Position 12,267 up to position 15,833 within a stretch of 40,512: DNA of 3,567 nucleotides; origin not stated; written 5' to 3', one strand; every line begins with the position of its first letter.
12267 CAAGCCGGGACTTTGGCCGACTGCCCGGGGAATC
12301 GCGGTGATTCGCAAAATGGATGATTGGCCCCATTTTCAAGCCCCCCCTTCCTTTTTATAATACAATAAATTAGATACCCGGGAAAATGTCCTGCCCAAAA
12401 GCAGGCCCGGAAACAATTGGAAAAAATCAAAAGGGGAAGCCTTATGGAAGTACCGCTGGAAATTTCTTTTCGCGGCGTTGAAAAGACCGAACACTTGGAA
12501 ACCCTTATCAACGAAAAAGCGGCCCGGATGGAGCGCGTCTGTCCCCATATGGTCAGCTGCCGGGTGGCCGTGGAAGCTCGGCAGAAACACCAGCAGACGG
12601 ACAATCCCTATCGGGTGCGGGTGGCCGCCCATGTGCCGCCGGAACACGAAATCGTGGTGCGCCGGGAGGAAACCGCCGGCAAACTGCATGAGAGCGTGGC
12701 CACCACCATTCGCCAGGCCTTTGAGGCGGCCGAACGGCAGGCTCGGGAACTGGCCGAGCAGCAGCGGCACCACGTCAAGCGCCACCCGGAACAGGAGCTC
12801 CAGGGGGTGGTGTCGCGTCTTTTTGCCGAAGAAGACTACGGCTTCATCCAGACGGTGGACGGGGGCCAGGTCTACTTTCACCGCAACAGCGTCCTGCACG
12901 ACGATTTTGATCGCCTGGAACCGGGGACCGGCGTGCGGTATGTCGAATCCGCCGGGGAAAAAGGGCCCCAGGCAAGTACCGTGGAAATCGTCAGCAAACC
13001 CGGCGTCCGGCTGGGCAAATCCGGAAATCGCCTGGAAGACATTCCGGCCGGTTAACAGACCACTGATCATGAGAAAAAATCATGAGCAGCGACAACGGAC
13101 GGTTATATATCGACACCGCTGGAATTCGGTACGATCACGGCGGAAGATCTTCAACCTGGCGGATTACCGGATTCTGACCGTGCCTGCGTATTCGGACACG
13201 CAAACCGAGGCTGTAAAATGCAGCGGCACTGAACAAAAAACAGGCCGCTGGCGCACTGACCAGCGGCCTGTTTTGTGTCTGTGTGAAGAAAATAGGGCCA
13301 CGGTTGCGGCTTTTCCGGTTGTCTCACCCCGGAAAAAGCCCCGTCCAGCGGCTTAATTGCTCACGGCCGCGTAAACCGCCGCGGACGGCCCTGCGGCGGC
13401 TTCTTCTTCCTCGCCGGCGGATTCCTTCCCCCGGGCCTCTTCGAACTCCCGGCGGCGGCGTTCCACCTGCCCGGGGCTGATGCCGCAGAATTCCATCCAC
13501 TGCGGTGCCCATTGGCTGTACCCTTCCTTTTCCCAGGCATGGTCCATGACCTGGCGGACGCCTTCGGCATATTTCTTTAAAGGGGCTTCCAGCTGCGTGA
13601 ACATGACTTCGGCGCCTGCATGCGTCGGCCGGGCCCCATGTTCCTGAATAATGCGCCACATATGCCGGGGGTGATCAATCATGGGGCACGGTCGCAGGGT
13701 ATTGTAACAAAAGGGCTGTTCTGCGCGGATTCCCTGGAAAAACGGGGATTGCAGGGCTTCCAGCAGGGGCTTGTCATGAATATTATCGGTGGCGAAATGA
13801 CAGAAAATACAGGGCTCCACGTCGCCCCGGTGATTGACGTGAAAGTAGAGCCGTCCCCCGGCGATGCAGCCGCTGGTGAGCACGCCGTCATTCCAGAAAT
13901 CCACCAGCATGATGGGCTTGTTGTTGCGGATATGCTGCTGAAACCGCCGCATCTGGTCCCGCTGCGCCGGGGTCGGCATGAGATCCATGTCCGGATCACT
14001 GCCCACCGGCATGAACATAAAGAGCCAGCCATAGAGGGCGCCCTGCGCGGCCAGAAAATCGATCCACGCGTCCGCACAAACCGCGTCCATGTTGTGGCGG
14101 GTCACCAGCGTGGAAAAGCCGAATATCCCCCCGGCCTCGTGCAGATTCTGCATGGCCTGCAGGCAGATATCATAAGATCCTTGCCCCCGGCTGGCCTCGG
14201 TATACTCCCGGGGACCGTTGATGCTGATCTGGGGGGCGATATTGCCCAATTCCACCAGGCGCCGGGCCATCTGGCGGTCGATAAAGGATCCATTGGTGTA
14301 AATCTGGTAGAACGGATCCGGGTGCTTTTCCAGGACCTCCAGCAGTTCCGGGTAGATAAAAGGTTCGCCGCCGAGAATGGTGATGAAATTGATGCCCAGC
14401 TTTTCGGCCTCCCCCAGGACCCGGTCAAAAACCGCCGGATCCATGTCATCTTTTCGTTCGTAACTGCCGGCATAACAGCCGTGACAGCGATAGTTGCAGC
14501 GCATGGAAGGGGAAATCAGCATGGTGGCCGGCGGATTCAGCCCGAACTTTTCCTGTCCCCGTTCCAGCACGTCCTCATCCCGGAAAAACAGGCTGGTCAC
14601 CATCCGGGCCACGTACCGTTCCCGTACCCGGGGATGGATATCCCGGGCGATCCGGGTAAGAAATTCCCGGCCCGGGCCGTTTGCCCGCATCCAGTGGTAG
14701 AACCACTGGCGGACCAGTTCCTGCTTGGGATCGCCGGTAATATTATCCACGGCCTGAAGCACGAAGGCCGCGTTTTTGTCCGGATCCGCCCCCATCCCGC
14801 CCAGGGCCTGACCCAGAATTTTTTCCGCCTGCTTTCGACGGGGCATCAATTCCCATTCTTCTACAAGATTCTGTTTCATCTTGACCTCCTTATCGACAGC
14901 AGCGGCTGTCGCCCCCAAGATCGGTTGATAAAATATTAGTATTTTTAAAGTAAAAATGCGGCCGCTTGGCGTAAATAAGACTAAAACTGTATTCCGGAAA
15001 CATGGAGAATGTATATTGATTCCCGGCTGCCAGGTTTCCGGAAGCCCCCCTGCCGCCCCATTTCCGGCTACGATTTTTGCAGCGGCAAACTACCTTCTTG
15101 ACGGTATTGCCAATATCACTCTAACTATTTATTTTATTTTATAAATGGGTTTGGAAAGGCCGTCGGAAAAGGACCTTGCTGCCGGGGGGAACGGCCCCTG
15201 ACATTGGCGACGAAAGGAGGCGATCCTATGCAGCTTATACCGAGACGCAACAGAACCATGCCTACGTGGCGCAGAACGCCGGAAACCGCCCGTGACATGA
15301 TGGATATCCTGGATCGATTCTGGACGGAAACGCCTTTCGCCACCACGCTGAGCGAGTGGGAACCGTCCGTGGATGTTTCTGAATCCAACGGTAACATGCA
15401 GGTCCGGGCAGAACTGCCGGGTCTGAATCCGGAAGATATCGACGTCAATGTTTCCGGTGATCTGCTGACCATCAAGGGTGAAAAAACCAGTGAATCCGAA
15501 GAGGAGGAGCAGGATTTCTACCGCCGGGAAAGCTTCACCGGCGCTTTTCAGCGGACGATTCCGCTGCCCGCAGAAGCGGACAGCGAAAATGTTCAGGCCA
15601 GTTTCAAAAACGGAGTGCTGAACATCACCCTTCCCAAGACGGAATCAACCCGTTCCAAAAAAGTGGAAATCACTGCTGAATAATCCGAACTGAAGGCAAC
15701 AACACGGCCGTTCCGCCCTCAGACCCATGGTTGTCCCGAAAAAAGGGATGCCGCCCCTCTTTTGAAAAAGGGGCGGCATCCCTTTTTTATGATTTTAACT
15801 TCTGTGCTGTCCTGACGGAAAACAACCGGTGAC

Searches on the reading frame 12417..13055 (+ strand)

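Call 44: search_protein_families(library=pfam, proteins=[window:12417-13055:+], max_evalue=0.00001)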
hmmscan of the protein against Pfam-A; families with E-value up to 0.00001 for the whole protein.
window:12417-13055:+ (212 aa): 2 families
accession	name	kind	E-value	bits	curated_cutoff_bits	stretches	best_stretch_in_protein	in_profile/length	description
PF02482.25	Ribosomal_S30AE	-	2.9e-11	44.4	23.7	1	15-116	2-87/88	Sigma 54 modulation protein / S30EA ribosomal protein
PF00313.28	CSD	-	4.4e-11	42.9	27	1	129-190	2-64/66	'Cold-shock' DNA-binding domain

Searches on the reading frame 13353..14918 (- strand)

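Call 44: search_protein_families(library=pfam, proteins=[window:13353-14918:-], max_evalue=0.00001)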
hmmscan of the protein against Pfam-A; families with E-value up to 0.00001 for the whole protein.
window:13353-14918:- (521 aa): 1 family
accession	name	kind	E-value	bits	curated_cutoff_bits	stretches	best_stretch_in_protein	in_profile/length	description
PF04055.27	Radical_SAM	-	3.3e-21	76.6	29.5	1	135-278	1-157/166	Radical SAM superfamily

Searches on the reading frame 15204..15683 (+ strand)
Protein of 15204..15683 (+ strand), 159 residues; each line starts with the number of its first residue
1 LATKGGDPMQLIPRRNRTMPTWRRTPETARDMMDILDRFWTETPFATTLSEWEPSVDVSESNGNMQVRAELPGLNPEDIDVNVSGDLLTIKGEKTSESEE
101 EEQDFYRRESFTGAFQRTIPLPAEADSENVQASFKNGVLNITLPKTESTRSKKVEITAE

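Call 16: search_protein_families(library=pfam, proteins=[window:15204-15683:+], max_evalue=0.00001)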
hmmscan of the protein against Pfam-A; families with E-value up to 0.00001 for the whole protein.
window:15204-15683:+ (159 aa): 2 families
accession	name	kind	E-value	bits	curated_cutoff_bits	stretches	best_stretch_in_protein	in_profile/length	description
PF00011.27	HSP20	-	3.6e-24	85.3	20.8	1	58-156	2-101/102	Hsp20/alpha crystallin family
PF17886.7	ArsA_HSP20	-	4.8e-10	39.3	22.5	1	62-142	1-62/63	HSP20-like domain found in ArsA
